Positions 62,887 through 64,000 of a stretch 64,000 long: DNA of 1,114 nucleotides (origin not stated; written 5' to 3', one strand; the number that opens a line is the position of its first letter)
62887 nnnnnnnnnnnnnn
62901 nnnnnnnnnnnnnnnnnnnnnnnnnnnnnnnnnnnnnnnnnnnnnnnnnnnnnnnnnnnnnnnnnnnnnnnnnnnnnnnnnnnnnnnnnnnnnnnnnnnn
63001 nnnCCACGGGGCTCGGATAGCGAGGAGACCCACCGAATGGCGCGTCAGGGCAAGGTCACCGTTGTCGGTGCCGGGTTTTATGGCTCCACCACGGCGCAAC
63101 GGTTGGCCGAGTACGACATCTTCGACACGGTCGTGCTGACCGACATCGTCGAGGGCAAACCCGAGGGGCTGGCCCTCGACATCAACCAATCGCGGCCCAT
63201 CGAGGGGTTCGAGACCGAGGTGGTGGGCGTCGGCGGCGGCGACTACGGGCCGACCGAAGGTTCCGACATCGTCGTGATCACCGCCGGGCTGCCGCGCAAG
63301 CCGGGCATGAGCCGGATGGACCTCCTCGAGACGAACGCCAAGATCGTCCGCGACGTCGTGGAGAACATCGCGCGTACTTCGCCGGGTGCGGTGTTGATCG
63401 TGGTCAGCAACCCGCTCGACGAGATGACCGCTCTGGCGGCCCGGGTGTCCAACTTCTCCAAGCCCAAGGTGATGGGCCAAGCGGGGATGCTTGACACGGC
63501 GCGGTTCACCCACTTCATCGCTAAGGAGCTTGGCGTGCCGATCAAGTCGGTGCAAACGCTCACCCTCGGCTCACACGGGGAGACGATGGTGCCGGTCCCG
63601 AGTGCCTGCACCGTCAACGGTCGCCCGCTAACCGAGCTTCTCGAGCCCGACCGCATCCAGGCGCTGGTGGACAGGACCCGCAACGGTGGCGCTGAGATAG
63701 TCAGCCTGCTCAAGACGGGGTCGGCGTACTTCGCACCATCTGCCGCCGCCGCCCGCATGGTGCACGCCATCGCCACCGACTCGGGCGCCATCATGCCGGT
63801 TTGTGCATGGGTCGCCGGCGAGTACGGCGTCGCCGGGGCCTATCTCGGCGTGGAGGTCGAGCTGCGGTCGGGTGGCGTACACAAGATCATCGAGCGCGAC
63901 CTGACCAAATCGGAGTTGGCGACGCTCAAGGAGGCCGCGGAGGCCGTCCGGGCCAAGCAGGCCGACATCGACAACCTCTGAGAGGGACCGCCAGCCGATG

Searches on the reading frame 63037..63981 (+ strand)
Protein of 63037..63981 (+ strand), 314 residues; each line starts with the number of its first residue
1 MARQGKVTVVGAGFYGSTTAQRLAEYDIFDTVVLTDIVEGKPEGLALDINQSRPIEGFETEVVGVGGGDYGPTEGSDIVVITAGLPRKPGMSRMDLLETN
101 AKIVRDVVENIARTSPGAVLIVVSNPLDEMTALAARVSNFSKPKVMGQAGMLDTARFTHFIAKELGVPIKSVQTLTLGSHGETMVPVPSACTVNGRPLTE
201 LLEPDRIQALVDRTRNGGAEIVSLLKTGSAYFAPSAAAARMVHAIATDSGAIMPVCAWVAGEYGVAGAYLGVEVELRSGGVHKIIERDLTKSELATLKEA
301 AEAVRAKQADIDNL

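Call 74: search_protein_families(library=pfam, proteins=[window:63037-63981:+], max_evalue=0.01)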
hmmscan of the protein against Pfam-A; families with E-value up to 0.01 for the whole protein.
window:63037-63981:+ (314 aa): 3 families
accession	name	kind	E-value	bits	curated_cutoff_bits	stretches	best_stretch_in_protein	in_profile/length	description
PF00056.29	Ldh_1_N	-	3.4e-36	124.8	27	1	6-147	2-141/141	lactate/malate dehydrogenase, NAD binding domain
PF02866.23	Ldh_1_C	-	6.2e-24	85.4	22.6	1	152-307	3-166/174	lactate/malate dehydrogenase, alpha/beta C-terminal domain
PF03721.20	UDPG_MGDP_dh_N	-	0.0097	15.9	27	0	6-95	2-96/187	UDP-glucose/GDP-mannose dehydrogenase family, NAD binding domain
